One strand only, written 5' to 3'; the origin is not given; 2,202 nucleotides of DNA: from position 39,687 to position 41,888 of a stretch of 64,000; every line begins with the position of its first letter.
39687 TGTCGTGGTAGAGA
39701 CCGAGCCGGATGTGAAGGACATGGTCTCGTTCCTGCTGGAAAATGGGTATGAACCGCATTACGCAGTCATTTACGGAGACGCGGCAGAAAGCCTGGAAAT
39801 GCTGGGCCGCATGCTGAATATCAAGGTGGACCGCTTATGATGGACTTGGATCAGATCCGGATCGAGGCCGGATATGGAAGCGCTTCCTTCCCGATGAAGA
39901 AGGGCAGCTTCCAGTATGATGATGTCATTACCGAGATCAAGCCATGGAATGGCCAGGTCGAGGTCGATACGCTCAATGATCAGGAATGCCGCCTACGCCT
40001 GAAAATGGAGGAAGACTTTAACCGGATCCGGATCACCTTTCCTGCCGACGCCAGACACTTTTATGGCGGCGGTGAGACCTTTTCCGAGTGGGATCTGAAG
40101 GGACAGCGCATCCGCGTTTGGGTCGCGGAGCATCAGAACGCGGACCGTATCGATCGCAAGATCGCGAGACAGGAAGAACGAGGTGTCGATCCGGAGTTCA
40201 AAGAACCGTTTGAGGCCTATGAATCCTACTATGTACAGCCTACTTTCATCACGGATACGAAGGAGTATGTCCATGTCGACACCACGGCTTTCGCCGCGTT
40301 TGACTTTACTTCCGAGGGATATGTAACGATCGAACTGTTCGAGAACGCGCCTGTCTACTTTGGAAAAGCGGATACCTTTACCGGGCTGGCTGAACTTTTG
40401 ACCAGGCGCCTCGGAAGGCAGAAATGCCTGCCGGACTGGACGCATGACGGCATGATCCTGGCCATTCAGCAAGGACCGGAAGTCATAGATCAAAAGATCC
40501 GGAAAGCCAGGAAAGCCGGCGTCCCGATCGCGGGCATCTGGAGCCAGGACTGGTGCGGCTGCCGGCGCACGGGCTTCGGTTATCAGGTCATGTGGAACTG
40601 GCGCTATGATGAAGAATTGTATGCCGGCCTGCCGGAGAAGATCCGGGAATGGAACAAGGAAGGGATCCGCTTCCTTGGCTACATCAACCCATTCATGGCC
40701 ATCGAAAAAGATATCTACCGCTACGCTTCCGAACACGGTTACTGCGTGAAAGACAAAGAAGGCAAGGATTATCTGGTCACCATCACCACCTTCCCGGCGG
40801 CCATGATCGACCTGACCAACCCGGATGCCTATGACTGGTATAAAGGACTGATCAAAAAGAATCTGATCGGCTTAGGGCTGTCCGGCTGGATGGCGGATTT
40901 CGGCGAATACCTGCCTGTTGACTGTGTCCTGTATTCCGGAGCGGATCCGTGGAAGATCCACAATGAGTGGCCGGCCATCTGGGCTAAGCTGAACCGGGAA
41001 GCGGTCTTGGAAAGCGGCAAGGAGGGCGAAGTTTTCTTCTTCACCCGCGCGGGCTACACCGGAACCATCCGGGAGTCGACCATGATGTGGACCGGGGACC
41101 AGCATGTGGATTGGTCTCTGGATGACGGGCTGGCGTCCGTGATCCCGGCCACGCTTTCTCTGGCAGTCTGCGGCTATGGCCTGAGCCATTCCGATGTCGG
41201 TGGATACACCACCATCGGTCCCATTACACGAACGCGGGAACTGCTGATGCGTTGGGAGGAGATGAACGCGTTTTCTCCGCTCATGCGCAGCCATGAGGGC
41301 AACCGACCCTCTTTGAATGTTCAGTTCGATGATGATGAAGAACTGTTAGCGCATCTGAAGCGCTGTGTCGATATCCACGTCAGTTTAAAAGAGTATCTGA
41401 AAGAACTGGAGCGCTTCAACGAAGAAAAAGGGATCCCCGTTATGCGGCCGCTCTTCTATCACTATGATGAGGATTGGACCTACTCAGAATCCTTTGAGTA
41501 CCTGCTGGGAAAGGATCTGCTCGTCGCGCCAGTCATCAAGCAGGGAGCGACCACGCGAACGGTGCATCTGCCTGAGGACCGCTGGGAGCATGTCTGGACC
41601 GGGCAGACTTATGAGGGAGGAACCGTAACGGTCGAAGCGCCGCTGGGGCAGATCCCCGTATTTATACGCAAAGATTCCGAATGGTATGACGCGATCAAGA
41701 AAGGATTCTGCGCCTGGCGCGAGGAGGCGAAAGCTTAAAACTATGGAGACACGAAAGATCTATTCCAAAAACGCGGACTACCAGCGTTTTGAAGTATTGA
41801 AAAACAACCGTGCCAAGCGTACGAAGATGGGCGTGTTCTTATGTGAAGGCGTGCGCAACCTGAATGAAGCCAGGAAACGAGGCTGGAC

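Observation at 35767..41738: Candidate sulfoquinovose transaldolase-type (sulfo-TAL/SFT) operon with an adjacent MocR regulator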

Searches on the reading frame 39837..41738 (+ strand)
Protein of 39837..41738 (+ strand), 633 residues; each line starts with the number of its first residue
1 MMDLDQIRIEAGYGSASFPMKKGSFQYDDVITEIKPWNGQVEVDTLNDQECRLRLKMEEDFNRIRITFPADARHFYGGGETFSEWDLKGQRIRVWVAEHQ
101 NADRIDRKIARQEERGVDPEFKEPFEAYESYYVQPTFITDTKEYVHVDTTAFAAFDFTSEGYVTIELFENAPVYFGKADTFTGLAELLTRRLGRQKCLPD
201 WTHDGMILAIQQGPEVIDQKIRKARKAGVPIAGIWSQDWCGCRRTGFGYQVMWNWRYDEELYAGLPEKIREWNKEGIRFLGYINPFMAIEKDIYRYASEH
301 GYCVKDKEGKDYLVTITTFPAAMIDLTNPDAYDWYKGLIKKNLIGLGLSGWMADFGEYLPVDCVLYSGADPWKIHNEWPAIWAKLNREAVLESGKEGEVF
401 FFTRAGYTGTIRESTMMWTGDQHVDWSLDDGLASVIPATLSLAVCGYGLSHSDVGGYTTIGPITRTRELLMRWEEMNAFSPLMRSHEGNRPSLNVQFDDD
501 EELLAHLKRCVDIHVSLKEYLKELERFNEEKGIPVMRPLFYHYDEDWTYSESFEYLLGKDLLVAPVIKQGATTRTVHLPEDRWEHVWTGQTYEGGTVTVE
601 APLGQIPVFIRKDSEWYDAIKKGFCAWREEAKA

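Call 3: search_protein_families(library=pfam, proteins=[window:39837-41738:+])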
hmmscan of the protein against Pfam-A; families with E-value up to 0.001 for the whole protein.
window:39837-41738:+ (633 aa): 3 families
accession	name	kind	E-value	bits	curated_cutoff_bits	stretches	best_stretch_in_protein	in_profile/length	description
PF01055.32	Glyco_hydro_31_2nd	-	1.4e-41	143.4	23.5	1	216-521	23-325/328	Glycosyl hydrolases family 31 TIM-barrel domain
PF21365.3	Glyco_hydro_31_3rd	-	1.5e-23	83.5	24.4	1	532-614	1-85/87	Glycosyl hydrolase family 31 C-terminal domain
PF13802.12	Gal_mutarotas_2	-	1.1e-05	26.3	27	1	62-98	108-143/184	Glycosyl hydrolase 31 N-terminal galactose mutarotase-like domain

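Call 4: search_protein_families(library=ncbifam, proteins=[window:39837-41738:+])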
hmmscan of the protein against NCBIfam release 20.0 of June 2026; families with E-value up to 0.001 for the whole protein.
window:39837-41738:+ (633 aa): 3 families
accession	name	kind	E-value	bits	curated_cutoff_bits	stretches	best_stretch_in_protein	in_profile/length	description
NF007746.0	PRK10426.1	equivalog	2.1e-228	760.1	553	1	39-622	92-676/683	alpha-glucosidase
NF007940.0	PRK10658.1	equivalog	4.2e-52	177.6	606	1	254-614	316-666/771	alpha-xylosidase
NF040948.1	alpha_gluc_MalA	equivalog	1.8e-41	142.1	800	1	373-614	368-604/627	alpha-glucosidase MalA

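Call 7: search_solved_structures(query=window:39837-41738:+, show_alignments=2)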
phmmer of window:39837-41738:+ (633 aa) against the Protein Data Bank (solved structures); distinct sequences matched with E-value up to 0.001: 60.
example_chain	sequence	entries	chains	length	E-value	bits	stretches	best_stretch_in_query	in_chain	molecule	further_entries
5aed_A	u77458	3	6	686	4.6e-192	643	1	48-617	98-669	ALPHA-GLUCOSIDASE YIHQ | Sulfoquinovosidase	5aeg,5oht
5aee_A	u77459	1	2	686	1.9e-191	641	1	48-617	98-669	ALPHA-GLUCOSIDASE YIHQ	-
8r56_A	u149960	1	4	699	1.2e-178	598.7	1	46-621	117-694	Glycosyl hydrolase, family 31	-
6pnr_A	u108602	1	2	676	7.9e-166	556.3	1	49-620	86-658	Alpha-glucosidase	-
5ohy_A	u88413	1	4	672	9.2e-149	499.9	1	45-617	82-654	Alpha-glucosidase yihQ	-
5ohs_A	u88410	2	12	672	3.8e-148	497.9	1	45-617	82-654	Alpha-glucosidase yihQ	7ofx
4b9y_A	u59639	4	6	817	2.1e-38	135.3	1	130-612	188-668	ALPHA-GLUCOSIDASE, PUTATIVE, ADG31B | Oligosaccharide 4-alpha-D-glucosyltransferase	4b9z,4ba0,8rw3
5i23_A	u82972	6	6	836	2.3e-38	135.1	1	130-612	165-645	Oligosaccharide 4-alpha-D-glucosyltransferase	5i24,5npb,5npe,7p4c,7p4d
5npc_A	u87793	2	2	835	1e-37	133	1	130-612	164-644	Oligosaccharide 4-alpha-D-glucosyltransferase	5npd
1we5_A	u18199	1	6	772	1.3e-34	122.7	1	265-612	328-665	Putative family 31 glucosidase yicI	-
2f2h_A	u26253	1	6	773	1.3e-34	122.6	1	265-612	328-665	Putative family 31 glucosidase yicI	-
8t7z_A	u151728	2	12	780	1.4e-34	122.6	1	267-611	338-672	Alpha-glucosidase yicI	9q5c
1xsi_A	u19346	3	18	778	1.4e-34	122.6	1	265-612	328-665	Putative family 31 glucosidase yicI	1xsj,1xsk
6jr6_A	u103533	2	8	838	1.2e-33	119.5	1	269-614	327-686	Candidate alpha-glycosidase Glycoside hydrolase family 31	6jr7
6jr8_A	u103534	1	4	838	1.1e-32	116.3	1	269-614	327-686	Candidate alpha-glycosidase Glycoside hydrolase family 31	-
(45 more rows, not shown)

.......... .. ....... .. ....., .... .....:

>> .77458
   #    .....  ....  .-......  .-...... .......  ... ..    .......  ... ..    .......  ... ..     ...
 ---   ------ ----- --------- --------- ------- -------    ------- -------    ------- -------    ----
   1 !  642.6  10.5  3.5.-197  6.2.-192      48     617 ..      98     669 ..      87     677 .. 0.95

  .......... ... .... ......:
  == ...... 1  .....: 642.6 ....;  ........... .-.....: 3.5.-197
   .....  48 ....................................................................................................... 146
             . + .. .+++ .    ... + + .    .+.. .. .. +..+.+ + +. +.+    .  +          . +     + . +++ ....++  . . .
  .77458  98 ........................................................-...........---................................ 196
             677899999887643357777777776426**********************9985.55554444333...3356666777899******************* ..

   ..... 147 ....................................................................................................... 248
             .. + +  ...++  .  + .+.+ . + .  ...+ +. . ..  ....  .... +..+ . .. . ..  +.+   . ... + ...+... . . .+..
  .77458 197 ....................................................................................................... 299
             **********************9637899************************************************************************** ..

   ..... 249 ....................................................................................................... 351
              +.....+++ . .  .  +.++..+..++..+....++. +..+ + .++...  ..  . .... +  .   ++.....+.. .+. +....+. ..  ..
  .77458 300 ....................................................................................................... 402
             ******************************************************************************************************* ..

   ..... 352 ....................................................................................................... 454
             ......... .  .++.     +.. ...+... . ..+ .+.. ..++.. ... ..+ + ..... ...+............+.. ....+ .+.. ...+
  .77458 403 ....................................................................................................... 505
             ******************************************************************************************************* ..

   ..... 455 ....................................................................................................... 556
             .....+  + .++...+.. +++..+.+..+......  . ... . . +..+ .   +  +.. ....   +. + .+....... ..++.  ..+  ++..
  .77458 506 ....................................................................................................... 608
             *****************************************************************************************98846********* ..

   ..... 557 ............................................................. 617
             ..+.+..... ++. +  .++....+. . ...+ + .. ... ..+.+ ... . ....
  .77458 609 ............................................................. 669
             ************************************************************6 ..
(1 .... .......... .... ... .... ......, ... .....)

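Call 61: find_related_loci(query=window:39837-41735:+, collection=genome_contigs, flank=10000)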
Query window:39837-41735:+ (633 aa) in genome_contigs; peptide patterns used: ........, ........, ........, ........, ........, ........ (x = any residue, [..] = any of these).
65 stretches matched a pattern; 56 encode a relative of the query (tblastn E <= 1e-3); 56 distinct loci.
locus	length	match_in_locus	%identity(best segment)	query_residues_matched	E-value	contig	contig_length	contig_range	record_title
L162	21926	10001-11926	59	3-620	0e+0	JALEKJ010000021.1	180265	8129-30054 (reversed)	MAG: Roseburia sp. isolate SUG84 k141_10330682, whole genome shotgun sequence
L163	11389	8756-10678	60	6-622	0e+0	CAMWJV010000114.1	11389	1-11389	MAG TPA_asm: uncultured Lachnospiraceae bacterium isolate SRR14411261_bin.17_metawrap_v1.3_MAG genome assembly, contig:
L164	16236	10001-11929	60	2-624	0e+0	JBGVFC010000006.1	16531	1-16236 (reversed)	MAG: Agathobacter sp. isolate fecal_MAG_4 fecal_MAG_4_contig_0006, whole genome shotgun sequence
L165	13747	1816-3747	58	4-622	0e+0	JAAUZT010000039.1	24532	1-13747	MAG: Lachnospiraceae bacterium isolate Mgla_MAG_28-bin_2 c_000000037945, whole genome shotgun sequence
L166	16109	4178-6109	58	4-622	0e+0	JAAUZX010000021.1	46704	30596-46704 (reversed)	MAG: Lachnospiraceae bacterium isolate Mgla_MAG_39-bin_18 c_000000027020, whole genome shotgun sequence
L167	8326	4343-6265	59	6-622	0e+0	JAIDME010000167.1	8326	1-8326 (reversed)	MAG: Acetatifactor sp. isolate SC0339_S6_7 SC0339_S6_7_contig_167, whole genome shotgun sequence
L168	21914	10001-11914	59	9-622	0e+0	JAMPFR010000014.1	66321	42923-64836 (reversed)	MAG: Acetatifactor muris isolate NALB_7861_3 Scaffold_#14__SCF_014___66321_bp, whole genome shotgun sequence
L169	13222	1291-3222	58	4-622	0e+0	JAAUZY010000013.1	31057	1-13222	MAG: Lachnospiraceae bacterium isolate Mgla_MAG_31-bin_12 c_000000030913, whole genome shotgun sequence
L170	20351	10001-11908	58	4-614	0e+0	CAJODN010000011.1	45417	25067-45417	uncultured Lachnospiraceae bacterium isolate Red_deer_1_mag_187 genome assembly, contig: scaffold_513, whole genome shot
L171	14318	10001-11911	59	3-614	0e+0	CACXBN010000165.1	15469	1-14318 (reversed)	MAG: uncultured Ruminococcus sp. isolate RUG11111 genome assembly, contig: RUG11111_asm_165, whole genome shotgun sequen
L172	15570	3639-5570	57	4-622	0e+0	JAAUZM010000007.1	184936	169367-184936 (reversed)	MAG: Lachnospiraceae bacterium isolate Mgla_MAG_2-bin_7 c_000000019783, whole genome shotgun sequence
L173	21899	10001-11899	59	7-614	0e+0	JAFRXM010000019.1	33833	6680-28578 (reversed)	MAG: Bacillota bacterium isolate RGIG2887 Goat_Omasum.Co__c707067, whole genome shotgun sequence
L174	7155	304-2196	59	9-615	0e+0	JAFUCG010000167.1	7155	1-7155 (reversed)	MAG: Erysipelotrichaceae bacterium isolate RGIG4363 Roe_deer_Jejunum-3__c102861, whole genome shotgun sequence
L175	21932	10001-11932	58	4-622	0e+0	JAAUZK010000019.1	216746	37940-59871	MAG: Lachnospiraceae bacterium isolate Mgla_MAG_20-bin_8 c_000000024511, whole genome shotgun sequence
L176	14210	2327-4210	58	12-615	0e+0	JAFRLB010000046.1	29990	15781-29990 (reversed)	MAG: Erysipelotrichaceae bacterium isolate RGIG2567 Goat_Jejunum.Co__c505766, whole genome shotgun sequence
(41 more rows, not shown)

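Call 90: search_protein_representatives(protein=window:39837-41735:+)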
Query: 633 residues. Proteins with E-value up to 0.001 (for the whole library): 11888; up to 1e-10: 5892; up to 1e-30: 1288. The best 150 are listed.
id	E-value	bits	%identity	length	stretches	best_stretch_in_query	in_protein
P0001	4.8e-205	699.2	53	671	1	56-620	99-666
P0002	3.8e-192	656.6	50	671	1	10-621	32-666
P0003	2.4e-184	630.8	47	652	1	45-617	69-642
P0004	1.1e-172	592.3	46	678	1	48-620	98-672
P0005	5.6e-156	537.0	48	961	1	58-616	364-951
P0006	1.5e-153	529.0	45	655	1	57-615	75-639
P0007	1.3e-152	525.9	44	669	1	48-597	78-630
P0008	1.3e-148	512.7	43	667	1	40-613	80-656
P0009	3.0e-148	511.5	44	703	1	69-622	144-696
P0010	5.0e-148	510.8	42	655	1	31-616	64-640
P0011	8.2e-143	493.5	41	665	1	32-612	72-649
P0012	5.7e-142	490.7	42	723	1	58-627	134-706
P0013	4.3e-140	484.5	42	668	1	60-616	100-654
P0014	5.1e-139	481.0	41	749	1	60-621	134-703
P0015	1.8e-135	469.3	42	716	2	57-366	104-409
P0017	1.8e-133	462.7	39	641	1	43-620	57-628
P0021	1.7e-125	436.3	40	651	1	48-616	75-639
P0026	1.1e-123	430.3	40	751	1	53-620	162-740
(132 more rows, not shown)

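Call 92: find_encoding_contigs(protein=P0008, flank=8000, max_places=3)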
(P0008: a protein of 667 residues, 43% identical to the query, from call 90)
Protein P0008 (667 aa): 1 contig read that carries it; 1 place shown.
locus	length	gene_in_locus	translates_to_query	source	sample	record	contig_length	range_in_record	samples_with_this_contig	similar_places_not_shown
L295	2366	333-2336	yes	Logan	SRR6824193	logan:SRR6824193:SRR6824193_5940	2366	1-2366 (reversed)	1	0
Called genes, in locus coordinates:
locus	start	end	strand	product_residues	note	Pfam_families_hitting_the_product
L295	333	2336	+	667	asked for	PF01055:Glyco_hydro_31_2nd, PF21365:Glyco_hydro_31_3rd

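Call 93: find_encoding_contigs(protein=P0010, flank=8000, max_places=2)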
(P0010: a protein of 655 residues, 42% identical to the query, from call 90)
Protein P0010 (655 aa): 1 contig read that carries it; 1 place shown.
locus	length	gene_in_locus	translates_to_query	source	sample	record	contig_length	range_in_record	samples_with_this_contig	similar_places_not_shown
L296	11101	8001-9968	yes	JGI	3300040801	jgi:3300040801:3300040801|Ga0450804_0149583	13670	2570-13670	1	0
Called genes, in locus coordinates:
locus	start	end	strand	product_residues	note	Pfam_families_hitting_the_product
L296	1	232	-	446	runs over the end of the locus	-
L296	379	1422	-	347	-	PF00528:BPD_transp_1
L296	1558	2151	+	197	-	PF00881:Nitroreductase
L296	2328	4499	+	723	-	PF08269:dCache_2, PF17200:sCache_2, PF00990:GGDEF, PF01966:HD, PF13487:HD_5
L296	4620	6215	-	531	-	-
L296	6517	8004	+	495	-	PF13347:MFS_2, PF07690:MFS_1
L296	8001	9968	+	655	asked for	PF13802:Gal_mutarotas_2 (weak), PF01055:Glyco_hydro_31_2nd, PF21365:Glyco_hydro_31_3rd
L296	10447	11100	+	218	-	?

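Call 94: find_encoding_contigs(protein=P0017, flank=8000, max_places=2)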
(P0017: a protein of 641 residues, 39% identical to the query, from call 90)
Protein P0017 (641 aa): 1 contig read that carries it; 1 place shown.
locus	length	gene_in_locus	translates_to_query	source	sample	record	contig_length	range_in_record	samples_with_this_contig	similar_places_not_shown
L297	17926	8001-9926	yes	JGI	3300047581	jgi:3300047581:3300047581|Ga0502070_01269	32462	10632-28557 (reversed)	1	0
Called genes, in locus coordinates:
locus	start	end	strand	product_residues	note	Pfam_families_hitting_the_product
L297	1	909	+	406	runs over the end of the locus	PF09861:Lar_N, PF21113:LarA_C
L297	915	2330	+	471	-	PF00171:Aldedh, PF05893:LuxC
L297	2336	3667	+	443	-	PF02952:Fucose_iso_C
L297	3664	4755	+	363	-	PF00557:Peptidase_M24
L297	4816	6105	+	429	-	PF01547:SBP_bac_1, PF13416:SBP_bac_8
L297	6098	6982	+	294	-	PF00528:BPD_transp_1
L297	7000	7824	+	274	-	PF00528:BPD_transp_1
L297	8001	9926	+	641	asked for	PF01055:Glyco_hydro_31_2nd, PF21365:Glyco_hydro_31_3rd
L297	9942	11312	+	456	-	PF03403:PAF-AH_p_II, PF12740:PETase, PF00561:Abhydrolase_1 (faint), PF12146:Hydrolase_4 (faint)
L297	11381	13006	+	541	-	PF00890:FAD_binding_2 (weak), PF01266:DAO, PF01593:Amino_oxidase, PF13450:NAD_binding_8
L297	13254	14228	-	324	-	PF00877:NLPC_P60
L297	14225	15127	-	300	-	PF01869:BcrAD_BadFG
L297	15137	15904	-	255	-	PF00392:GntR, PF13545:HTH_Crp_2 (weak), PF07702:UTRA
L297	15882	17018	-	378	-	PF03702:AnmK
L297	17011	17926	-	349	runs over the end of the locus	PF00144:Beta-lactamase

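Call 95: find_encoding_contigs(protein=P0026, flank=8000, max_places=2)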
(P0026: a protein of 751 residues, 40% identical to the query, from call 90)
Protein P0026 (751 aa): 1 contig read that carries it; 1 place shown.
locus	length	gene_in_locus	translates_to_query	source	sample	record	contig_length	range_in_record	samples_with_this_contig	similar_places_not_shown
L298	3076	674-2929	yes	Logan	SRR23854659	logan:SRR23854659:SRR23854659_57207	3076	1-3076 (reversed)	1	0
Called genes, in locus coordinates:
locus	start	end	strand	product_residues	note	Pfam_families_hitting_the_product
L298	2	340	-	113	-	?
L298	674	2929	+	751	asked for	PF13802:Gal_mutarotas_2 (weak), PF01055:Glyco_hydro_31_2nd, PF21365:Glyco_hydro_31_3rd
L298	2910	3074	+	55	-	?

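Call 96: find_encoding_contigs(protein=P0021, flank=8000, max_places=2)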
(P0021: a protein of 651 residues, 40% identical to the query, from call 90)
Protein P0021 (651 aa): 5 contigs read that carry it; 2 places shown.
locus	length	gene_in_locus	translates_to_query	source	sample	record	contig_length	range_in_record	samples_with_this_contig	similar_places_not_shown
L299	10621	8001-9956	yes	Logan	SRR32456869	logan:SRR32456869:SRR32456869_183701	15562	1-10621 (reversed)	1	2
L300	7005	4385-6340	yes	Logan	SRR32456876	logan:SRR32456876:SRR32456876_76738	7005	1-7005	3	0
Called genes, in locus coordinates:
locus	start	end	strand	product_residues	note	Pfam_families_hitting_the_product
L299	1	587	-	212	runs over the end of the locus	PF04961:FTCD_C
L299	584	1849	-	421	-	PF07969:Amidohydro_3 (weak), PF01979:Amidohydro_1, PF07969:Amidohydro_3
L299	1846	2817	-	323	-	PF07837:FTCD_N, PF02971:FTCD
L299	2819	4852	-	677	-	PF17391:Urocanase_N, PF01175:Urocanase, PF17392:Urocanase_C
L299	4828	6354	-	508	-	PF00221:Lyase_aromatic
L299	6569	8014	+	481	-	PF07690:MFS_1, PF13347:MFS_2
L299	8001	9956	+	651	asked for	PF01055:Glyco_hydro_31_2nd, PF21365:Glyco_hydro_31_3rd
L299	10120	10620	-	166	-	?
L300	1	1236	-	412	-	?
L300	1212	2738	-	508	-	PF00221:Lyase_aromatic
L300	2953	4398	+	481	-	PF07690:MFS_1, PF13347:MFS_2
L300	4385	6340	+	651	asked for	PF01055:Glyco_hydro_31_2nd, PF21365:Glyco_hydro_31_3rd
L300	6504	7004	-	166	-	?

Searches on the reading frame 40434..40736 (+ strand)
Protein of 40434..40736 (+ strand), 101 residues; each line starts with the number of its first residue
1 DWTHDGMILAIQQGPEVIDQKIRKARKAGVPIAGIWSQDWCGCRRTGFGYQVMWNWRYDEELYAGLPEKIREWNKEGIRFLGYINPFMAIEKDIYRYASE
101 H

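Call 29: search_solved_structures(query=window:40434-40736:+, show_alignments=5, max_evalue=1e-10)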
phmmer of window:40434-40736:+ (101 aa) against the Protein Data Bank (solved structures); distinct sequences matched with E-value up to 1e-10: 6.
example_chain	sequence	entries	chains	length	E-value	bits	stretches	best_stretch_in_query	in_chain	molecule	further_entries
5aed_A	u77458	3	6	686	4.5e-32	113.6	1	1-101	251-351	ALPHA-GLUCOSIDASE YIHQ | Sulfoquinovosidase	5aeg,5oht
5aee_A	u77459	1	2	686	4.6e-32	113.6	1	1-101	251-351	ALPHA-GLUCOSIDASE YIHQ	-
8r56_A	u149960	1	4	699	2e-30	108.4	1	1-99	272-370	Glycosyl hydrolase, family 31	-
6pnr_A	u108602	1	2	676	8e-27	96.7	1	1-99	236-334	Alpha-glucosidase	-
5ohy_A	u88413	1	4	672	2.6e-21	79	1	1-97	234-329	Alpha-glucosidase yihQ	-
5ohs_A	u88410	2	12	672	2.6e-21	79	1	1-97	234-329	Alpha-glucosidase yihQ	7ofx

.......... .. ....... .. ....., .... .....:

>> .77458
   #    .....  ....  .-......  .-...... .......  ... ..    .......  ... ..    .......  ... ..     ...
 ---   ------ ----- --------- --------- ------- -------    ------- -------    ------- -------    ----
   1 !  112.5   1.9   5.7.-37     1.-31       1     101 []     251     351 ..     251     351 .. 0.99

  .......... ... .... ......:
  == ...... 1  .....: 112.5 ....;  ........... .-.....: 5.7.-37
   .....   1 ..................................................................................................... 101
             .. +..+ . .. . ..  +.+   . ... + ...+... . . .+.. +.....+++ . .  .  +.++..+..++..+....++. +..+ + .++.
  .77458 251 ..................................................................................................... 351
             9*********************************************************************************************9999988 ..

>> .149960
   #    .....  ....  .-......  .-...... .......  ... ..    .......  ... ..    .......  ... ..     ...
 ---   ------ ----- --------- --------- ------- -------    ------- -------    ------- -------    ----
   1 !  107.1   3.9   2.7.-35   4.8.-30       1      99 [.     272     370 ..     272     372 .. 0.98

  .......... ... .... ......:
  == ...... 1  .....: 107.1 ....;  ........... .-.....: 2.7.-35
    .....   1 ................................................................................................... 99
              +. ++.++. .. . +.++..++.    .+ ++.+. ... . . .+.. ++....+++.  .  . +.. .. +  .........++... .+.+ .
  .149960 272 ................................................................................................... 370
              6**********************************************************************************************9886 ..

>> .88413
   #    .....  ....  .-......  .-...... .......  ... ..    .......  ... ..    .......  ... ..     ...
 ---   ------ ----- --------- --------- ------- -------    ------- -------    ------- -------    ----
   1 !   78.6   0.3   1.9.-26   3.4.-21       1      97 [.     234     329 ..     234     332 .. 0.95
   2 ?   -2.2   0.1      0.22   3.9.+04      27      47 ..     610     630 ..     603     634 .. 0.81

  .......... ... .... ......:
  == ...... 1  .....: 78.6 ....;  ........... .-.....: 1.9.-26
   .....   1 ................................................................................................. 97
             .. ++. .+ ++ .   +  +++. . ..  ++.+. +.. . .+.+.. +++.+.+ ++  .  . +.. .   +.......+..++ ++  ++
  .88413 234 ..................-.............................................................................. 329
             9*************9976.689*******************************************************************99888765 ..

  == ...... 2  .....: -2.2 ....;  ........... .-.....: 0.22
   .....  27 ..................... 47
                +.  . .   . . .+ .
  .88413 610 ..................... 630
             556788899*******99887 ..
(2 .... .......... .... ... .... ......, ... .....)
